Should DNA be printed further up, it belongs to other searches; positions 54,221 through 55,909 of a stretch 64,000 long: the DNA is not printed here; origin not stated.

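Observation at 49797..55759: Form II/III RuBisCO in a non-canonical operon: P-loop kinase, HAD phosphatase and two outsized MDR dehydrogenase paralogs, with no AMP phosphorylase or R15P isomerase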

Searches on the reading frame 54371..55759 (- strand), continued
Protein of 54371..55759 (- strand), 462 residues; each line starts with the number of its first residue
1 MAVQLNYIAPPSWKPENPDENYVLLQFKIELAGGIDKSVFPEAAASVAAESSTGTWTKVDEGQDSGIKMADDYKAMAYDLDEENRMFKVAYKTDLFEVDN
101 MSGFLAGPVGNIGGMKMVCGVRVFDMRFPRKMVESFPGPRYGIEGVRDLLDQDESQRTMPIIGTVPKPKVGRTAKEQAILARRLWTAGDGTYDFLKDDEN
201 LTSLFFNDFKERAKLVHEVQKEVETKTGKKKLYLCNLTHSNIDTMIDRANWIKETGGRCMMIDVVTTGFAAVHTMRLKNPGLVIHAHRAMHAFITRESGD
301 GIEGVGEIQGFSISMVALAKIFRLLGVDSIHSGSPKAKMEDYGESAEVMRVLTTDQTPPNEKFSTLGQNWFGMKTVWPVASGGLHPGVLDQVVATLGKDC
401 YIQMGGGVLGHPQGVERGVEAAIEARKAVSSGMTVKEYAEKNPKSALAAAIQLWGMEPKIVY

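Call 94: list_cluster_members(proteins=[L013:10001-11389:+, L013:11457-12602:+, L134:8590-9960:+, L134:10597-11394:+, L009:10001-11389:+, L012:11383-12447:-, L012:10001-11389:+, L008:5091-6479:+, L134:7773-8561:+, L013:17550-18803:+])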
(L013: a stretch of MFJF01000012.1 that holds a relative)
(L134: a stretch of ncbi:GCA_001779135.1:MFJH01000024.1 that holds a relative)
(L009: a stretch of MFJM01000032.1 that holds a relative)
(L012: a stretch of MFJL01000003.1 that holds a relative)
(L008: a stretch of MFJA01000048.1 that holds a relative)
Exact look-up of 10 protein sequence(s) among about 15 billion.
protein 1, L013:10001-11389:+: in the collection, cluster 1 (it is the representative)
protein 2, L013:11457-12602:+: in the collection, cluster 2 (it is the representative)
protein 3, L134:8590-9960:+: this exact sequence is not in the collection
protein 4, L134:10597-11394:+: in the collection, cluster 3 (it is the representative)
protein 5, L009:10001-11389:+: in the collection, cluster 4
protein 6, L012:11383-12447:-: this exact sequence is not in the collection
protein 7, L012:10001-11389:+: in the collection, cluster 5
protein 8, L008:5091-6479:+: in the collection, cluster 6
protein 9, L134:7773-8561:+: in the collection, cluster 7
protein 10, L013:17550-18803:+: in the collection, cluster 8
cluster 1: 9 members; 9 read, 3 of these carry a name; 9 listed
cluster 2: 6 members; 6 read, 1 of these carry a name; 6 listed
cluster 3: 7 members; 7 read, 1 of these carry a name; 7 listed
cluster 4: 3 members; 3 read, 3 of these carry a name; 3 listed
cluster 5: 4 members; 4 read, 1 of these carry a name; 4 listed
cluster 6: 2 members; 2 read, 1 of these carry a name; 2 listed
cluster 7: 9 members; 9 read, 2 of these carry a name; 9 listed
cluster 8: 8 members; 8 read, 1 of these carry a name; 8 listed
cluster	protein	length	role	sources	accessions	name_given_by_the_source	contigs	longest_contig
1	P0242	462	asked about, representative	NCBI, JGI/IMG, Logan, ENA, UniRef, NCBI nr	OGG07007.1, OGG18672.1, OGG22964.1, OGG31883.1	hypothetical protein A3D05_02240 [Candidatus Gottesmanbacteria bacterium ... | Ribulose-bisphosphate carboxylase large subunit n=1 Tax=Candidatus Gottesmanbacteria ... | MAG: hypothetical protein A2777_04015 [Candidatus Gottesmanbacteria bacterium ...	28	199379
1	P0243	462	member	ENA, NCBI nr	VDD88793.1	RuBisCO long chain, Form III-like [uncultured bacterium]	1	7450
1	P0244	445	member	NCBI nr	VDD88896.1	RuBisCO long chain, Form III-like [uncultured bacterium]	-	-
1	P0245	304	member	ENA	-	-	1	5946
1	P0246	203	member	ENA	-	-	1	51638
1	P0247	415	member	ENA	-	-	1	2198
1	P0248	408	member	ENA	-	-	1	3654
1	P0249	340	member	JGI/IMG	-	-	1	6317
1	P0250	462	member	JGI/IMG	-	-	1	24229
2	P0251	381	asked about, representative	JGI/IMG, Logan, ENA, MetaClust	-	\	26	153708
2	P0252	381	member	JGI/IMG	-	-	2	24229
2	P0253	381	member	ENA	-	-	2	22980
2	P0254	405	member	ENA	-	-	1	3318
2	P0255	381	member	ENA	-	-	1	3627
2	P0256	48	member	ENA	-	-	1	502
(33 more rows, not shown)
